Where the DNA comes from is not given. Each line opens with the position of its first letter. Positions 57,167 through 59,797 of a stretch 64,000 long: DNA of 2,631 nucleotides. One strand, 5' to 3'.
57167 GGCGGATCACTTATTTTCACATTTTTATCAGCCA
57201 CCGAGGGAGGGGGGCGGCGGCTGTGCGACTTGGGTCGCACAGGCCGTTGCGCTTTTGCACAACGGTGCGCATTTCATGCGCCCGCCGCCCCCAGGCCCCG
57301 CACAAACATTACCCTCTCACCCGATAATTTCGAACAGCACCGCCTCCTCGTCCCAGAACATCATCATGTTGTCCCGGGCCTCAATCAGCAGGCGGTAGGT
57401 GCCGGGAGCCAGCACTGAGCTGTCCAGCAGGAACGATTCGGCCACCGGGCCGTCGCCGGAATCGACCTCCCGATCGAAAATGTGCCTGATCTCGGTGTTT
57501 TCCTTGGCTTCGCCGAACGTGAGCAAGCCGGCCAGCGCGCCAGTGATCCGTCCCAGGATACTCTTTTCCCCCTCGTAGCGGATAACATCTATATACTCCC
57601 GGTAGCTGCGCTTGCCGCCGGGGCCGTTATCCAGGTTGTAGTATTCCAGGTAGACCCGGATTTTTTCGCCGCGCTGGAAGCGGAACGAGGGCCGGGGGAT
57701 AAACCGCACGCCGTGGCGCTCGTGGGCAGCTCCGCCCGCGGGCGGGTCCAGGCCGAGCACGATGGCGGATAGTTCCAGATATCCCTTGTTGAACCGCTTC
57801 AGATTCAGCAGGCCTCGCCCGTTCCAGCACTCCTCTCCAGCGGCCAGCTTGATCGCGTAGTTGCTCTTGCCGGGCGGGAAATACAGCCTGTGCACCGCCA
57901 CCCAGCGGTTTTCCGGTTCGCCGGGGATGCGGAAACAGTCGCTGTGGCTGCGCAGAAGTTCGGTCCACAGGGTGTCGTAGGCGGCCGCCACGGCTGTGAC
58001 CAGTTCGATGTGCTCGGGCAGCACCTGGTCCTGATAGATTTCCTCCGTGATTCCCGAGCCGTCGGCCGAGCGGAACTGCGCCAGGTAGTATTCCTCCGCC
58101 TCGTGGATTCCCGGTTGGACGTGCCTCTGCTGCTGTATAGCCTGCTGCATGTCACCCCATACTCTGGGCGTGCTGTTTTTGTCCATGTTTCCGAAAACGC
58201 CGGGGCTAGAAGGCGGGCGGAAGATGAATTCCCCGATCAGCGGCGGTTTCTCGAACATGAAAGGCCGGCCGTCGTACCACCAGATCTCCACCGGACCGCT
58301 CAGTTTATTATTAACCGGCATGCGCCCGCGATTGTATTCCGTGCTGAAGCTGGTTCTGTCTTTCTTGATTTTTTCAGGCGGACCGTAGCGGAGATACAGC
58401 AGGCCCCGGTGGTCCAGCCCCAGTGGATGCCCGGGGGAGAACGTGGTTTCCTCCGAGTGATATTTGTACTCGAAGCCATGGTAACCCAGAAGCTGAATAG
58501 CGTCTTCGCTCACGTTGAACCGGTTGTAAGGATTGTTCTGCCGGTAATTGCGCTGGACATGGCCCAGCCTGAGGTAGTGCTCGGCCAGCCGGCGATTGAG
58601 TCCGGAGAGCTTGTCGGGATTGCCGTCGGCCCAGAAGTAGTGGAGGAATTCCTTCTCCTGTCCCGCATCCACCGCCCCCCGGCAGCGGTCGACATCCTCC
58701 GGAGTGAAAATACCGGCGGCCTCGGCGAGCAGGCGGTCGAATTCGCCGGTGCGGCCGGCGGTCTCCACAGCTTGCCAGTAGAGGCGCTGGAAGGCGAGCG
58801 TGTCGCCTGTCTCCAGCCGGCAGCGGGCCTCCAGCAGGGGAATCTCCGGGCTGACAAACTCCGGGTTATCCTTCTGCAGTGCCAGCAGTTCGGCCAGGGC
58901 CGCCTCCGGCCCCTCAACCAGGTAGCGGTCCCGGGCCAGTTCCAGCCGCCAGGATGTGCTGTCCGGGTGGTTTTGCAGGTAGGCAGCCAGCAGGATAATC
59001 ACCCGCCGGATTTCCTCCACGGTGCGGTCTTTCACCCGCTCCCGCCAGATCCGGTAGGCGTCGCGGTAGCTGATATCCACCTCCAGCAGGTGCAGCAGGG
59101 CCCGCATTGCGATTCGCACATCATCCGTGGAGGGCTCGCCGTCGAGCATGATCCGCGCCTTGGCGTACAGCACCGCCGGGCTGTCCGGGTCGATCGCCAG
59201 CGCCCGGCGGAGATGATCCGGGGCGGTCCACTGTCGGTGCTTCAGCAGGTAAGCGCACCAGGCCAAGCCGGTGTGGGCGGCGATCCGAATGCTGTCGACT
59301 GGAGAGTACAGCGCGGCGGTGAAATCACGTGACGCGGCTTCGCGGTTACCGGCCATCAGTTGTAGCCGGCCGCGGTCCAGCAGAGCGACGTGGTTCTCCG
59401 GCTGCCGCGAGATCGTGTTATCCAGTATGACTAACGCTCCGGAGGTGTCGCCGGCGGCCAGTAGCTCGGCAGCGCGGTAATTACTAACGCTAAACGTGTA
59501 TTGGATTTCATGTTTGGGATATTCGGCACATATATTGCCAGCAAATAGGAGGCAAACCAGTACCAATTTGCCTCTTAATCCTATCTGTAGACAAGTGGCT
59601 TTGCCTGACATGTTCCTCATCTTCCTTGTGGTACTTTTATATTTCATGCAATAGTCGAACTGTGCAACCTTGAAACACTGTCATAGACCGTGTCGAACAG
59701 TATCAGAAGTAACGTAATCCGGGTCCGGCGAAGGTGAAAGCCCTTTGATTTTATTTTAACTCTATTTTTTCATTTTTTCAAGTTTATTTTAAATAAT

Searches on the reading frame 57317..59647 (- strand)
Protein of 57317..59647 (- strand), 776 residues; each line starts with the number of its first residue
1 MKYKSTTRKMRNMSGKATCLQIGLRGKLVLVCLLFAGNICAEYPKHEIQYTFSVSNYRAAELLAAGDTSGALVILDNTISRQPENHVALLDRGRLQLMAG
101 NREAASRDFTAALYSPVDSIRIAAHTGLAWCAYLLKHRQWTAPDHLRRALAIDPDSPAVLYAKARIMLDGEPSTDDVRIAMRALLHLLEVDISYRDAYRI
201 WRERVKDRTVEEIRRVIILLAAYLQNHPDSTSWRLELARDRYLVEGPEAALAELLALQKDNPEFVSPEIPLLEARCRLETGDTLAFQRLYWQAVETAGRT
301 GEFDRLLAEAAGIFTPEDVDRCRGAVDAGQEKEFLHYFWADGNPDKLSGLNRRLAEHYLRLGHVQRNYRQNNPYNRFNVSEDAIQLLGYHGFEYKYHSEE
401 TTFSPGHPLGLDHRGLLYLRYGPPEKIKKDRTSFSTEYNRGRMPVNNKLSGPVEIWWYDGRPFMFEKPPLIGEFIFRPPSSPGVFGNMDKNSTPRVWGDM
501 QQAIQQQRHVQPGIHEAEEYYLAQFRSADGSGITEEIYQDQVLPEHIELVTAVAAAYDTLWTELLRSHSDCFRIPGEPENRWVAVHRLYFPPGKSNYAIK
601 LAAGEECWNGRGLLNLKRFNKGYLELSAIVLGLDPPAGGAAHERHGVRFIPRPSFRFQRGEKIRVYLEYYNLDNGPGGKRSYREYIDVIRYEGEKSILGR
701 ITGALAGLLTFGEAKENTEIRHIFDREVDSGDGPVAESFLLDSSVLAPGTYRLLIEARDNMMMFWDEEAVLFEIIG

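Call 6: search_protein_families(library=pfam, proteins=[window:57317-59647:-], max_evalue=0.01)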
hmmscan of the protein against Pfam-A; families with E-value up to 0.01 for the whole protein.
window:57317-59647:- (776 aa): 3 families
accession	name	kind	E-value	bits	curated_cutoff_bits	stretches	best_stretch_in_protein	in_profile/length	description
PF14559.12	TPR_19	-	1e-08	35.8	25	1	62-107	1-46/68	Tetratricopeptide repeat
PF13431.12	TPR_17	-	0.00011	22.6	24.4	0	146-168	2-24/34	Tetratricopeptide repeat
PF14561.12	TPR_20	-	0.00019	22.1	25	0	221-261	12-52/90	Tetratricopeptide repeat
